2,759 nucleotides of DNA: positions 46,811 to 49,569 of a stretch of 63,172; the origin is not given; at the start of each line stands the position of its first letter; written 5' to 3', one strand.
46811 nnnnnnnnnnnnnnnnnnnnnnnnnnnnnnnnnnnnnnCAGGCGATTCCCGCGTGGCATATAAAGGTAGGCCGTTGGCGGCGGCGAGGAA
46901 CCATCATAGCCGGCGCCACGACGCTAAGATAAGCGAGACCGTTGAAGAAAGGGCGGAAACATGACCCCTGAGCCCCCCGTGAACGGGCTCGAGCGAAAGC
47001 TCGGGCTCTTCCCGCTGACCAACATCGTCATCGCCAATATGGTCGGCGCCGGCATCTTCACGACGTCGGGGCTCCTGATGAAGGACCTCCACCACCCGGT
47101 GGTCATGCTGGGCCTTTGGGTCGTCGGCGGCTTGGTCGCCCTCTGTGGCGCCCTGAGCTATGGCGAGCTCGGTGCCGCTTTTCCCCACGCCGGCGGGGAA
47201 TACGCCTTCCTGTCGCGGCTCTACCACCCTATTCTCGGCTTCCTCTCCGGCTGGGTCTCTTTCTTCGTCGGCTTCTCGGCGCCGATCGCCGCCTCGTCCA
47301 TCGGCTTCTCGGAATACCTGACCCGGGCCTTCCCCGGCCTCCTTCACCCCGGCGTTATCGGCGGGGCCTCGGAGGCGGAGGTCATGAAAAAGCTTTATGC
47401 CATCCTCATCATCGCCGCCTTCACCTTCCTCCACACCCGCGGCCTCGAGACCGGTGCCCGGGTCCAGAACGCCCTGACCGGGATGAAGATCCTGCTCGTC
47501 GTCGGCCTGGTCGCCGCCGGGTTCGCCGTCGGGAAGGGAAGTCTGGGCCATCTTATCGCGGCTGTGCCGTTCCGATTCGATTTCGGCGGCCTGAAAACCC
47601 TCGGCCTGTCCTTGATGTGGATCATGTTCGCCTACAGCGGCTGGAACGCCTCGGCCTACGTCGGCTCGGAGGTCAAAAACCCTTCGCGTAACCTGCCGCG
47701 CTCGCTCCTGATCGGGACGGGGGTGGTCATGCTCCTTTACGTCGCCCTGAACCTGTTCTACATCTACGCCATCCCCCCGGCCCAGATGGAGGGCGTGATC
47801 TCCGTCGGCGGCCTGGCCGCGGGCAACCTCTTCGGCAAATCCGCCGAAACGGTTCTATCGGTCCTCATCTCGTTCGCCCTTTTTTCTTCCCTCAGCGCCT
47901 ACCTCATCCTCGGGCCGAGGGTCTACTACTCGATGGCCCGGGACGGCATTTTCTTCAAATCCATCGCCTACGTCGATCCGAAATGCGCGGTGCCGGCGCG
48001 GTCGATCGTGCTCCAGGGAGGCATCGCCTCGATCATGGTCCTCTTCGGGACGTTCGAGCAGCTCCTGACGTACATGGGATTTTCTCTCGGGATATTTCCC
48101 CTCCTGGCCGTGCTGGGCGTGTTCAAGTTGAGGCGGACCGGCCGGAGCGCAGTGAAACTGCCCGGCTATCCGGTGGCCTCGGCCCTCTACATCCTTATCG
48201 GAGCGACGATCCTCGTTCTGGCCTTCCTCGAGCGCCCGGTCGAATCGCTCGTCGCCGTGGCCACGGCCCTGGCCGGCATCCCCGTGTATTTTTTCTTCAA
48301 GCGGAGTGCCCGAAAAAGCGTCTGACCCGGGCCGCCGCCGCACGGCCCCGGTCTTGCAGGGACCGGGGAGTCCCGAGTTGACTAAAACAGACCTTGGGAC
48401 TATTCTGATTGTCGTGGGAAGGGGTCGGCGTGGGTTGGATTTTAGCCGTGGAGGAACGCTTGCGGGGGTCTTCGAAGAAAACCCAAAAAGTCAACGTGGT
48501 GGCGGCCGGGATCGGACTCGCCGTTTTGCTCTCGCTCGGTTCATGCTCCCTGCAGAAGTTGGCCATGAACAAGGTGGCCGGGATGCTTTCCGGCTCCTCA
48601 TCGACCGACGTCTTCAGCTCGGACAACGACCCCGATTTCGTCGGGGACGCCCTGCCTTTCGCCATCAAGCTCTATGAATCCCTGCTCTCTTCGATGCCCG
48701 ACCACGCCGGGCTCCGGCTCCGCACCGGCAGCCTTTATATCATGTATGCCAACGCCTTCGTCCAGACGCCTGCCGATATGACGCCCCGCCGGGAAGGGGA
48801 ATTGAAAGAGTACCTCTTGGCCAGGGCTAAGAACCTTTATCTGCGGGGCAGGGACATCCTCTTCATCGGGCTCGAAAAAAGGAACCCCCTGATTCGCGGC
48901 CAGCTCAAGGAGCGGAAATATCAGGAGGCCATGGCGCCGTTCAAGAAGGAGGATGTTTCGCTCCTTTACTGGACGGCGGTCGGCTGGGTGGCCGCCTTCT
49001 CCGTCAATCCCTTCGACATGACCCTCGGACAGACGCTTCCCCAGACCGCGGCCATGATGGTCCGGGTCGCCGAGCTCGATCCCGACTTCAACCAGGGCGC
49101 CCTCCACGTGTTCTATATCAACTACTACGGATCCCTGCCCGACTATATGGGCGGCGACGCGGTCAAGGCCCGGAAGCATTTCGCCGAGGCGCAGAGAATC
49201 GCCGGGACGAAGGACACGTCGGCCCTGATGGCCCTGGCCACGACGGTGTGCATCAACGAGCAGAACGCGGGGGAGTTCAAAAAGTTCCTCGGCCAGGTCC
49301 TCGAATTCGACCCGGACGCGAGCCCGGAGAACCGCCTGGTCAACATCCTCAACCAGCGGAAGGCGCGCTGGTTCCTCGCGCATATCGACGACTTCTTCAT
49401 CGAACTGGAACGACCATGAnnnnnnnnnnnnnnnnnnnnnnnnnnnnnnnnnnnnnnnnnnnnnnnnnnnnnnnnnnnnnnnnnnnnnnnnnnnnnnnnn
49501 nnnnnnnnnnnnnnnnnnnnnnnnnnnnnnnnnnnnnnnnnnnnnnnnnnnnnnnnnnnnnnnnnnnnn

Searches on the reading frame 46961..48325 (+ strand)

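Call 49: search_protein_families(library=pfam, proteins=[window:46961-48325:+], max_evalue=0.001)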
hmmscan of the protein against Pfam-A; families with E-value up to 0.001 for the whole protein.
window:46961-48325:+ (454 aa): 2 families
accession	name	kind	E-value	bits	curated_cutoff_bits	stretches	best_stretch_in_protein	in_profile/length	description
PF13520.12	AA_permease_2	-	8.2e-52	177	27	1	14-424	1-407/427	Amino acid permease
PF00324.27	AA_permease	-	1.3e-25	90.5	24.6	1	22-428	5-427/470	Amino acid permease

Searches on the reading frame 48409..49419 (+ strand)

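Call 49: search_protein_families(library=pfam, proteins=[window:48409-49419:+], max_evalue=0.001)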
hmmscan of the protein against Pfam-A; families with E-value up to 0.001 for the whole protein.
window:48409-49419:+ (336 aa): 1 family
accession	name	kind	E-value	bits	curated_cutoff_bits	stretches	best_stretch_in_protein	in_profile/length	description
PF16811.11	TAtT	-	1.2e-86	290.7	26.5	1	72-330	2-263/263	TRAP transporter T-component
